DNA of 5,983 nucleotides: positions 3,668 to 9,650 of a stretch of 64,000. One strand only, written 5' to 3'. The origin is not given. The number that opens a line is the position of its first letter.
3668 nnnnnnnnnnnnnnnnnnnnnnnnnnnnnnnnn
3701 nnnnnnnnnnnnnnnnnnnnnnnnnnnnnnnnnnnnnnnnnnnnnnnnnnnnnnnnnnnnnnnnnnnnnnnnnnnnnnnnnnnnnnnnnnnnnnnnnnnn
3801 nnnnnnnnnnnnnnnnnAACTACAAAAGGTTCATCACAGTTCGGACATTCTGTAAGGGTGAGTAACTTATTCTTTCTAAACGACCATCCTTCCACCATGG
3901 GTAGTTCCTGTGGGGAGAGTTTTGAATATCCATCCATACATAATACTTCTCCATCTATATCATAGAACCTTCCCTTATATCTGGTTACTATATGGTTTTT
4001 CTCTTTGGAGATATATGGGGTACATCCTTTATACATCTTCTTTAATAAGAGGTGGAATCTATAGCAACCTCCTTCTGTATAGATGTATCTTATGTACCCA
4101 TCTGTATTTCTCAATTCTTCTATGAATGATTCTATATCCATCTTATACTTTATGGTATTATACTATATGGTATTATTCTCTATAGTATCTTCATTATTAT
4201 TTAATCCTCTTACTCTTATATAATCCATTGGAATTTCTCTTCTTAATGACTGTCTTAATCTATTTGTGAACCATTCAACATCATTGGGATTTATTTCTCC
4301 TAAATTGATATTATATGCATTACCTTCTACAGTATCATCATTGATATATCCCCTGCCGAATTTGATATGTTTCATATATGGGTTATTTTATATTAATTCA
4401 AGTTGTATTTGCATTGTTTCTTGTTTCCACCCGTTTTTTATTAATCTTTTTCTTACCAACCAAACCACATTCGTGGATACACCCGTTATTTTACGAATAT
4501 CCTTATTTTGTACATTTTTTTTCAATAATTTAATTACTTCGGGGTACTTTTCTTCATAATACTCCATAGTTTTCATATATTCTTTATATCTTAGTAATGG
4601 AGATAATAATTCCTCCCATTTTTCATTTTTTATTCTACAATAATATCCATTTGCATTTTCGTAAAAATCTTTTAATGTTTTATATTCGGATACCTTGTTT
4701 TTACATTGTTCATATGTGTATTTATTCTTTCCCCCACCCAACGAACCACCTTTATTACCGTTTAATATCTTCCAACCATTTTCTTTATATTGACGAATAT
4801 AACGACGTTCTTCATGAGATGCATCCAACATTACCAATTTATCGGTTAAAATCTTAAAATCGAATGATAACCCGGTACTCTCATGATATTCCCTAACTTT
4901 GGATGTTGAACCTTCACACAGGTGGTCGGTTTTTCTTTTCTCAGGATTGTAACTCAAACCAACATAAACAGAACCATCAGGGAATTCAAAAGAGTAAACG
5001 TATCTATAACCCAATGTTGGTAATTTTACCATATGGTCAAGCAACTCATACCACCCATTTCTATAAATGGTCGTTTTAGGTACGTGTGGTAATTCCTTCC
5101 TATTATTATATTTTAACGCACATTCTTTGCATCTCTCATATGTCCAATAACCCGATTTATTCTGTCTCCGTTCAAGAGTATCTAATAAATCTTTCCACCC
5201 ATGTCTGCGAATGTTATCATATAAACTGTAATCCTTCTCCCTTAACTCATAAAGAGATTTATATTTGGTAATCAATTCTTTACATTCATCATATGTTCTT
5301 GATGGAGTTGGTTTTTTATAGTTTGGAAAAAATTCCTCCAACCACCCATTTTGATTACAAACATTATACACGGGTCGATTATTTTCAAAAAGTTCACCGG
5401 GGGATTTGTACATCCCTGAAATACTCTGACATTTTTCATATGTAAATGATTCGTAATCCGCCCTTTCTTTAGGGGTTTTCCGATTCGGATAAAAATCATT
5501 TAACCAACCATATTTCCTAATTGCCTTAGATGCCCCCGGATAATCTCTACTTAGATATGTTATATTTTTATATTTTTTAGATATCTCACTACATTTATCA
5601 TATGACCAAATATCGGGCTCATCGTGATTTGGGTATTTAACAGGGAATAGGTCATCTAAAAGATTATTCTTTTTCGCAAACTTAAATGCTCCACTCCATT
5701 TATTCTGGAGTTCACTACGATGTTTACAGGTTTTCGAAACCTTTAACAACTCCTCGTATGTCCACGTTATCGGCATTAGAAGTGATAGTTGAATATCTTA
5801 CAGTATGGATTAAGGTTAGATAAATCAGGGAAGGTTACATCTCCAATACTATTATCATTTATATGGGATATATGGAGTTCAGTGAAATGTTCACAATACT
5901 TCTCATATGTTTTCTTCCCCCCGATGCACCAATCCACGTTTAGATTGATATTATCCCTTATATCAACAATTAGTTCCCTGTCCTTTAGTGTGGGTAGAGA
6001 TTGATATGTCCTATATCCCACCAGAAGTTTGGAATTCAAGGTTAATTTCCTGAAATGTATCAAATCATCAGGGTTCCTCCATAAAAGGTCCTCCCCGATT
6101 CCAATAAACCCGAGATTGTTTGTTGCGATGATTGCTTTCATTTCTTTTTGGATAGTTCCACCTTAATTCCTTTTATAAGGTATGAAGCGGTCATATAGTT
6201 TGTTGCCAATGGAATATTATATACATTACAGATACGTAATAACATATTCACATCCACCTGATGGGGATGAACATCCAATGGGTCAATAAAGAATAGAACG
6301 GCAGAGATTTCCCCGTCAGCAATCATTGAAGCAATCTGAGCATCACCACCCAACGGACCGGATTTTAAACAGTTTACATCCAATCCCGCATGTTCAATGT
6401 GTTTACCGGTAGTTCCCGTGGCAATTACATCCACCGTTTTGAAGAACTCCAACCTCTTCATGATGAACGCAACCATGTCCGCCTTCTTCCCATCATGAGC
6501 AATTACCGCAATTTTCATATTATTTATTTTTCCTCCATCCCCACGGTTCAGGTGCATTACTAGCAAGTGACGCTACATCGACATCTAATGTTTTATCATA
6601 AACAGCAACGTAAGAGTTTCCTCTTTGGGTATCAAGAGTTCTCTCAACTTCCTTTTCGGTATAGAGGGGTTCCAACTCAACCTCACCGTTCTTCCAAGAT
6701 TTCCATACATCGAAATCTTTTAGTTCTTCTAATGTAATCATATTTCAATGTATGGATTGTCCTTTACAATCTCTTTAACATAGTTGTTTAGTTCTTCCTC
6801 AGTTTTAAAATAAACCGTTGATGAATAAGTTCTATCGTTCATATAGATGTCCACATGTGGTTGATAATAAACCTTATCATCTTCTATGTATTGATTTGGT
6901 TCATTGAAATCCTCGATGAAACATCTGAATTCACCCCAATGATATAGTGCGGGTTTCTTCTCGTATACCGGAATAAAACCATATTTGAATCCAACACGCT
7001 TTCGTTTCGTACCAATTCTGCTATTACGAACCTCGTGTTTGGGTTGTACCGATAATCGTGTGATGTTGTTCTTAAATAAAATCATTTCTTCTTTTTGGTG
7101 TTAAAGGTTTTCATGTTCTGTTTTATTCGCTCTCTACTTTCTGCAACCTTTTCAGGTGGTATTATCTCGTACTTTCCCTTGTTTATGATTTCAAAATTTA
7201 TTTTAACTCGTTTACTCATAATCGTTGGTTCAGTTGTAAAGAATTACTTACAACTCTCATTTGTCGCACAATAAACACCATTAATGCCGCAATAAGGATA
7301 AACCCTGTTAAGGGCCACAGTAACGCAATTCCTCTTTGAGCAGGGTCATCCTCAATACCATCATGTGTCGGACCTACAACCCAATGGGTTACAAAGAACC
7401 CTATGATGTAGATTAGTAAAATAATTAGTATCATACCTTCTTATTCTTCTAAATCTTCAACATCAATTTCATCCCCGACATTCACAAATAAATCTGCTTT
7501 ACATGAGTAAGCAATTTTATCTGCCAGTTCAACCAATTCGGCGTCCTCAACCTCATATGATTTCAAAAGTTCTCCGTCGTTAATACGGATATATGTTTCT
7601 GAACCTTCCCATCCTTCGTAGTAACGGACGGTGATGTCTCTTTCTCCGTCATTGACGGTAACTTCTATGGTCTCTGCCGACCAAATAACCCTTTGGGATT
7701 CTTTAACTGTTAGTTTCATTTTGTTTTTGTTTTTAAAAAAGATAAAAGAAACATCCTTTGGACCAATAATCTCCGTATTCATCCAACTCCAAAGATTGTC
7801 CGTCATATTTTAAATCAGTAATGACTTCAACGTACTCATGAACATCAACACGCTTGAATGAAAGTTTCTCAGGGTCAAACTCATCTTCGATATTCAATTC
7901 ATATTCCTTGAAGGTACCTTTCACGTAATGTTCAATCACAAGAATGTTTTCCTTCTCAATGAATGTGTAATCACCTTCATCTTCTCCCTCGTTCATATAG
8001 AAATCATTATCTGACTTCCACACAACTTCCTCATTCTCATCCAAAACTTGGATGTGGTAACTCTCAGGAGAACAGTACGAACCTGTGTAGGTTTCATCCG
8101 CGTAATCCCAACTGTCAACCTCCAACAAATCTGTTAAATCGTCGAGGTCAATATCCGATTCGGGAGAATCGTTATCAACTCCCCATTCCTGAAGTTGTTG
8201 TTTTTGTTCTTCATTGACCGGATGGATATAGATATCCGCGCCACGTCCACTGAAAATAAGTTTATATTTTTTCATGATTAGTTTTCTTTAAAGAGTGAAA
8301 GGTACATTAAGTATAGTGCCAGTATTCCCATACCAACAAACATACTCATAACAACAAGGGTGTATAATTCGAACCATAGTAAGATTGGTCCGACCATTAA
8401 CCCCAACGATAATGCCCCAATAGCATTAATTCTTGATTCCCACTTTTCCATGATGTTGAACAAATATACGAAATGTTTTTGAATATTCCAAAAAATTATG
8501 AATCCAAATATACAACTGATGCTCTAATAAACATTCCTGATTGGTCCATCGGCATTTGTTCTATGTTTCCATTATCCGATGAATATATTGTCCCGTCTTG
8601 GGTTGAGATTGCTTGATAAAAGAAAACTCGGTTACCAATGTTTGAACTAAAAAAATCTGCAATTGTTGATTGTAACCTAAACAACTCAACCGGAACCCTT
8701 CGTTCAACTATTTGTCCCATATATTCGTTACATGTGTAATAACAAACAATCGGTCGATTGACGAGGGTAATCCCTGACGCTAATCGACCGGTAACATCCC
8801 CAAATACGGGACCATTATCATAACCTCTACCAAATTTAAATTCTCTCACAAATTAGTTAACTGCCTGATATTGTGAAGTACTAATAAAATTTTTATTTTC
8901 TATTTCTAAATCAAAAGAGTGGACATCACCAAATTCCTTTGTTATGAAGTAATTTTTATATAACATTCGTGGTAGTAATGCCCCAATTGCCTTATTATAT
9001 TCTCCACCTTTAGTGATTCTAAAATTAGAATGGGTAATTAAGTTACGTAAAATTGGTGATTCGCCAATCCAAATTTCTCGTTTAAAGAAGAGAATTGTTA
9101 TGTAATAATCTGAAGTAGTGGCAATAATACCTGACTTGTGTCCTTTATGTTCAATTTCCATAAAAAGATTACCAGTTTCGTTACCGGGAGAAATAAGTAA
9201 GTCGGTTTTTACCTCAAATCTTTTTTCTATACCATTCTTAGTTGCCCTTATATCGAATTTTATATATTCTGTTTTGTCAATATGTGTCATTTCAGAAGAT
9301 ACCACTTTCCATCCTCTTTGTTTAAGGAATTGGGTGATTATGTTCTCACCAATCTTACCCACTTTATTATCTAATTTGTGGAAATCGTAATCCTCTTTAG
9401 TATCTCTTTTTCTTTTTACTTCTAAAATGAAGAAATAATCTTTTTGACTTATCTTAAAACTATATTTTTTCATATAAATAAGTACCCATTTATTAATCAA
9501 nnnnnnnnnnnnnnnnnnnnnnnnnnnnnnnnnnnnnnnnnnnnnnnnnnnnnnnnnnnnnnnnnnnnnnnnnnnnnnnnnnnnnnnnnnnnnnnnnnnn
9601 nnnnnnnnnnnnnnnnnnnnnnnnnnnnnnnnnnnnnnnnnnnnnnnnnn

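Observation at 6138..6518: Phage-encoded methylglyoxal synthase with intact catalytic residues, translationally coupled to DHFR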

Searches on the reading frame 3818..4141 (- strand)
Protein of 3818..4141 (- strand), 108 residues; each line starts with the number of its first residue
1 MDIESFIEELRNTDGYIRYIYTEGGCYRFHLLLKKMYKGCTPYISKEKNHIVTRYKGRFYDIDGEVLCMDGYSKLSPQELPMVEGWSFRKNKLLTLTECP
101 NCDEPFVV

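Call 13: search_protein_families(library=phrogs, proteins=[window:3818-4141:-], max_evalue=0.001)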
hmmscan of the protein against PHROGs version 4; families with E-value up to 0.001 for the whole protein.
window:3818-4141:- (108 aa): 1 family
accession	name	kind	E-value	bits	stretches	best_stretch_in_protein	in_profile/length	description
phrog_4814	-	unknown function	3.3e-17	63.3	1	6-79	16-90/113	-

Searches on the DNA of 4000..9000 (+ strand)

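Call 7: search_dna_similar(query=window:4000-9000:+, collection=phages, mode=near)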
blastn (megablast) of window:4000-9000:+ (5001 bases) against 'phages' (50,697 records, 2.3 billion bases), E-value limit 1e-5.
No match.

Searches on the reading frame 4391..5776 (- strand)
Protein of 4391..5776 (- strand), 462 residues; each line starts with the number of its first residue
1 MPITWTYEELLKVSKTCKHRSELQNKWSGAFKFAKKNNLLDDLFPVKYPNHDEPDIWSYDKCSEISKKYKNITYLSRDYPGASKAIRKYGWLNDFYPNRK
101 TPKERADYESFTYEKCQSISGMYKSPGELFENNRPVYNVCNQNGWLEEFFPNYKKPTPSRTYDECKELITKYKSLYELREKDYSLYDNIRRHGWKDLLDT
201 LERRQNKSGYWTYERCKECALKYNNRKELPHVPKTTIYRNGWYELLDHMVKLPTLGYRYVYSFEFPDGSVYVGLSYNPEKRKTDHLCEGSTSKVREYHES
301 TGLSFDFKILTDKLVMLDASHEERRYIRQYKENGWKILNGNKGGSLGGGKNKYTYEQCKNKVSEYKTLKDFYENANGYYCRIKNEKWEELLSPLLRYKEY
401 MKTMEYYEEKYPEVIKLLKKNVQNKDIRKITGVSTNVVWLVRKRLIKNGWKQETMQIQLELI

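Call 4: search_protein_families(library=pfam, proteins=[window:4391-5776:-], max_evalue=0.01)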
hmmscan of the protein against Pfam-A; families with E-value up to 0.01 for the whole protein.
window:4391-5776:- (462 aa): 1 family
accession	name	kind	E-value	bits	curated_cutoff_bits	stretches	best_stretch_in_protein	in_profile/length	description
PF01541.30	GIY-YIG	-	0.0002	22.1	22.6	1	259-332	3-74/78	GIY-YIG catalytic domain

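Call 13: search_protein_families(library=phrogs, proteins=[window:4391-5776:-], max_evalue=0.001)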
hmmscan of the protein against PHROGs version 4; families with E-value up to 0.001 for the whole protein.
window:4391-5776:- (462 aa): 1 family
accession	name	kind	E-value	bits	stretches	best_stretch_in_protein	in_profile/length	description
phrog_20046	-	unknown function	3.6e-27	96.6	3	209-391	4-190/302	-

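Call 83: search_protein_families(library=padloc, max_evalue=0.01, proteins=[window:4391-5776:-])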
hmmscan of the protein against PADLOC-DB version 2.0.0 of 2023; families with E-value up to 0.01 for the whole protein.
window:4391-5776:- (462 aa): 0 families

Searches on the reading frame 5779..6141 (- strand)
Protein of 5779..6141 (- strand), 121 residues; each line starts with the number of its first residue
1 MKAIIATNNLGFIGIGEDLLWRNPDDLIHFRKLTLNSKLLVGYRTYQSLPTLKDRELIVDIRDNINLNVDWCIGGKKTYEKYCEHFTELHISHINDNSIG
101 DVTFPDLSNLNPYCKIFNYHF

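Call 4: search_protein_families(library=pfam, proteins=[window:5779-6141:-], max_evalue=0.01)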
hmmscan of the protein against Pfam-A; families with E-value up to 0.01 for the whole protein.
window:5779-6141:- (121 aa): 1 family
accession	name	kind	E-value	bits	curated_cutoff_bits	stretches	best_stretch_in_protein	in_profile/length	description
PF00186.24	DHFR_1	-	2e-18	67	25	2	2-59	3-61/159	Dihydrofolate reductase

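Call 5: search_protein_families(library=ncbifam, proteins=[window:5779-6141:-], max_evalue=0.01)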
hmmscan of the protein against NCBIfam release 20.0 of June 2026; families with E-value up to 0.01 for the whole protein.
window:5779-6141:- (121 aa): 26 families (the best 25 are shown)
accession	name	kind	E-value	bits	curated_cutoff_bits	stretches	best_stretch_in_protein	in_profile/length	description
NF000330.1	trim_DfrA1_like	exception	3.3e-13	49.8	250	2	4-67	6-69/157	trimethoprim-resistant dihydrofolate reductase DfrA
NF000109.2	trim_DfrA9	exception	7.4e-12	45.6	350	1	3-59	6-62/177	trimethoprim-resistant dihydrofolate reductase DfrA9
NF047324.1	trim_DfrA51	exception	5.7e-11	43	322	1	1-59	1-60/158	trimethoprim-resistant dihydrofolate reductase DfrA51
NF008037.0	PRK10769.1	equivalog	1.1e-10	41.6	168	2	11-71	13-75/160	type 3 dihydrofolate reductase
NF000008.1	trim_DfrA1_rpt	exception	2.2e-10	40.6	420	1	4-64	6-66/187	trimethoprim-resistant repeat-containing dihydrofolate reductase DfrA1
NF047323.1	trim_DfrA50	exception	2.9e-10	40.4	355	1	1-59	1-60/158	trimethoprim-resistant dihydrofolate reductase DfrA50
NF000146.2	trim_DfrA24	exception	5e-08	32.9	375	1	2-61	16-76/185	trimethoprim-resistant dihydrofolate reductase DfrA24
NF041668.1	trim_DfrL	exception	5.5e-08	33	370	1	3-59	3-61/176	trimethoprim-resistant dihydrofolate reductase DfrL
NF041386.1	dihyfolred_HdrA_Halo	equivalog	1.2e-07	31.6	300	1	56-108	83-135/158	dihydrofolate reductase HdrA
NF000126.2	trim_DfrA8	exception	1.5e-06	28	325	1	2-68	5-73/169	trimethoprim-resistant dihydrofolate reductase DfrA8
NF000019.2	trim_DfrA3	exception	1.7e-06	28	350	1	3-50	7-52/162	trimethoprim-resistant dihydrofolate reductase DfrA3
NF000155.1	trim_DfrC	exception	5.1e-06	26.4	350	1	3-50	5-52/161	trimethoprim-sensitive dihydrofolate reductase DfrC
NF033868.0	trim_DfrA36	exception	9.5e-06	25.4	360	1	4-51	6-53/170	trimethoprim-resistant dihydrofolate reductase DfrA36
NF000012.1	trim_DfrI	exception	2.4e-05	23.9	400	1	4-50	31-77/191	trimethoprim-resistant dihydrofolate reductase DfrI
NF033851.1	trim_DfrA35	exception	4.2e-05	23.2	360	1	5-57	6-59/170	trimethoprim-resistant dihydrofolate reductase DfrA35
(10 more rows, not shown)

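Call 13: search_protein_families(library=phrogs, proteins=[window:5779-6141:-], max_evalue=0.001)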
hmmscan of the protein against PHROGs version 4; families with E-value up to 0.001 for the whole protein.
window:5779-6141:- (121 aa): 3 families
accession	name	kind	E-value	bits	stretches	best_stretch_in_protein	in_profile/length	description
phrog_316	-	DNA, RNA and nucleotide metabolism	1.2e-20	75.1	2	1-63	17-82/213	dihydrofolate reductase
phrog_11777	-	DNA, RNA and nucleotide metabolism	1.9e-05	24.7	1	5-59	378-434/546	dihydrofolate reductase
phrog_13578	-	DNA, RNA and nucleotide metabolism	0.00054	21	1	1-65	1-70/156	dihydrofolate reductase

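Call 60: search_solved_structures(query=window:5779-6141:-, max_evalue=0.001, show_alignments=1)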
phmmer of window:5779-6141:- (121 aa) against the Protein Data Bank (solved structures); distinct sequences matched with E-value up to 0.001: 100 (the best 60 are shown).
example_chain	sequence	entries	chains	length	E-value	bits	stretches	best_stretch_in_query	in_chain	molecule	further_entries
5ecc_A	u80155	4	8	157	3.6e-10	43.3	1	4-64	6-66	Dehydrofolate reductase type I | Dihydrofolate reductase type 1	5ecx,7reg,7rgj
7myl_A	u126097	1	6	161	4e-10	43.2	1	4-64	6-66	Dihydrofolate reductase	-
1df7_A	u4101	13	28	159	1.2e-08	38.4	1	7-53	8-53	DIHYDROFOLATE REDUCTASE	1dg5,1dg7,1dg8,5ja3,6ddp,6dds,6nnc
6ddw_A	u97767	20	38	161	1.2e-08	38.4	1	7-53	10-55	Dihydrofolate reductase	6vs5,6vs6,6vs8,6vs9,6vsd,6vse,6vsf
4m2x_A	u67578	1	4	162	1.3e-08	38.4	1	7-53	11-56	Dihydrofolate reductase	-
4kl9_A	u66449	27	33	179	1.8e-08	37.9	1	7-53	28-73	Dihydrofolate reductase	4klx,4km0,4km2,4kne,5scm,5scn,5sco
5ujf_A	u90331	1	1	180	1.8e-08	37.9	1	7-53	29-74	Dihydrofolate reductase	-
7k62_A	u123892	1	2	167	2.6e-08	37.4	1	5-51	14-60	Dihydrofolate reductase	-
7r6g_A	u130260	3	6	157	2.8e-08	37.3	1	8-62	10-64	Dihydrofolate reductase type 5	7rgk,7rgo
2cig_A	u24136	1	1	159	6.1e-08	36.2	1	7-53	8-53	DIHYDROFOLATE REDUCTASE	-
9pwk_A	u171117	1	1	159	1.6e-07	34.8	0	12-61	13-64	Dihydrofolate reductase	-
1ddr_A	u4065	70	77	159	2.9e-07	34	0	12-61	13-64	DIHYDROFOLATE REDUCTASE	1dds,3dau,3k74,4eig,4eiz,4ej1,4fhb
9daq_A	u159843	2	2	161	3.1e-07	33.9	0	12-61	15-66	Dihydrofolate reductase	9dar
4x5f_A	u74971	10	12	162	3.1e-07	33.9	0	12-60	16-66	Dihydrofolate reductase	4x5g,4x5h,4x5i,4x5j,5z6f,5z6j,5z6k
6cqa_A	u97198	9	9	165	3.3e-07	33.8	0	12-60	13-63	Dihydrofolate reductase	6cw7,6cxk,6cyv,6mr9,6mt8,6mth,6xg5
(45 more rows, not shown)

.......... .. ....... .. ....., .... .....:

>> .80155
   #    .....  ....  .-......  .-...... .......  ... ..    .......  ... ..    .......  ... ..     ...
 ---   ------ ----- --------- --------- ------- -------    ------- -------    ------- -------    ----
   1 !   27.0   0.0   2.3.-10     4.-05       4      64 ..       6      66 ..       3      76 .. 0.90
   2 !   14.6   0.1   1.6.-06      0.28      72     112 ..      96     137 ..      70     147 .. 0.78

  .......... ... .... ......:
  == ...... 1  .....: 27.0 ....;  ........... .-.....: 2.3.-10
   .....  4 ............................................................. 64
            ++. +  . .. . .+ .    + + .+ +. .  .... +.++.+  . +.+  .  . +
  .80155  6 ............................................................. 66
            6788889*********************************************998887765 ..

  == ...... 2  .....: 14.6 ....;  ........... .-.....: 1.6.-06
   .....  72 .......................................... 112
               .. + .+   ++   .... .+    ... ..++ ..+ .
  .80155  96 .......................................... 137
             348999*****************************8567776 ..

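Call 83: search_protein_families(library=padloc, max_evalue=0.01, proteins=[window:5779-6141:-])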
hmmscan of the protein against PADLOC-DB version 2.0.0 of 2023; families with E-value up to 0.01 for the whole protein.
window:5779-6141:- (121 aa): 0 families

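Call 85: find_related_loci(query=window:5779-6141:-, collection=viral_contigs, flank=4000)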
Query window:5779-6141:- (121 aa) in viral_contigs; peptide patterns used: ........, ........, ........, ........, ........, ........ (x = any residue, [..] = any of these).
57 stretches matched a pattern; 54 encode a relative of the query (tblastn E <= 1e-3); 54 distinct loci.
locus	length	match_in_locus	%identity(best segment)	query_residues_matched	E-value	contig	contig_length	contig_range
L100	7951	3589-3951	73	1-121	6e-57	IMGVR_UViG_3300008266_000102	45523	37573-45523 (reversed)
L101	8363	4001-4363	73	1-121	6e-57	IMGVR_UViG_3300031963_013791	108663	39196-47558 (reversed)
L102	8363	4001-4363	73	1-121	6e-57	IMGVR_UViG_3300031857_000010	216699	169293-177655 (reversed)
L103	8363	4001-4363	73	1-121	6e-57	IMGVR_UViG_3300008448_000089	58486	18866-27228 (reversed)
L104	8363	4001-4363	72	1-121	8e-57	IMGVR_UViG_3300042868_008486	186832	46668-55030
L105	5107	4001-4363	73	1-121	1e-56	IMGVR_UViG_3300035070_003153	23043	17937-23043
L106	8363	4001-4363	72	1-121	8e-57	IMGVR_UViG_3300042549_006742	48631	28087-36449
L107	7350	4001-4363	72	1-121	1e-55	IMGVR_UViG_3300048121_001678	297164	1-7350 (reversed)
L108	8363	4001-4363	69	1-121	1e-54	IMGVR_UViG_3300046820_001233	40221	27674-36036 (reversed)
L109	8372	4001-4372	69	1-121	2e-54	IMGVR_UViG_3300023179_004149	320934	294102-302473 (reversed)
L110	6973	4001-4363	65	1-121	5e-53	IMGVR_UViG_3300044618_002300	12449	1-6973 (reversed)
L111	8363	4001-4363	64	1-121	1e-52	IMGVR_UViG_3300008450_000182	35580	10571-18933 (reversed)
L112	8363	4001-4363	64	1-121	1e-52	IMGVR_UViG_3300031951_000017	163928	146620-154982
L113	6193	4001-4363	69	1-121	7e-53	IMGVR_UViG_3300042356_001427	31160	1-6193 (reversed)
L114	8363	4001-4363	69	1-121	7e-53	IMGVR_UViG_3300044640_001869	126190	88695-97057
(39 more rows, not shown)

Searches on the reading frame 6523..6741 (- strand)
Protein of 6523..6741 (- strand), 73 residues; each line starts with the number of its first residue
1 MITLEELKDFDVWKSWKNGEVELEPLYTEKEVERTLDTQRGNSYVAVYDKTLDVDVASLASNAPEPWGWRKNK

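Call 4: search_protein_families(library=pfam, proteins=[window:6523-6741:-], max_evalue=0.01)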
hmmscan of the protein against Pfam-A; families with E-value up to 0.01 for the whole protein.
window:6523-6741:- (73 aa): 0 families

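Call 13: search_protein_families(library=phrogs, proteins=[window:6523-6741:-], max_evalue=0.001)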
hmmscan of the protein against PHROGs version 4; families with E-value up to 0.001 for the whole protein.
window:6523-6741:- (73 aa): 0 families

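Call 83: search_protein_families(library=padloc, max_evalue=0.01, proteins=[window:6523-6741:-])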
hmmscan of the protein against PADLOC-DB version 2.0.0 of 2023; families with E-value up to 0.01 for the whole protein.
window:6523-6741:- (73 aa): 0 families

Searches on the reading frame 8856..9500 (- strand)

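Call 13: search_protein_families(library=phrogs, proteins=[window:8856-9500:-], max_evalue=0.001)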
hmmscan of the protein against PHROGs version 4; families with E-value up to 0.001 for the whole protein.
window:8856-9500:- (215 aa): 2 families
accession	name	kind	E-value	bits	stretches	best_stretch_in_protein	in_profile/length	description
phrog_13596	-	unknown function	1e-07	33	1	93-176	31-116/131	-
phrog_5018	-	unknown function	0.00029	22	1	42-144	2-94/134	-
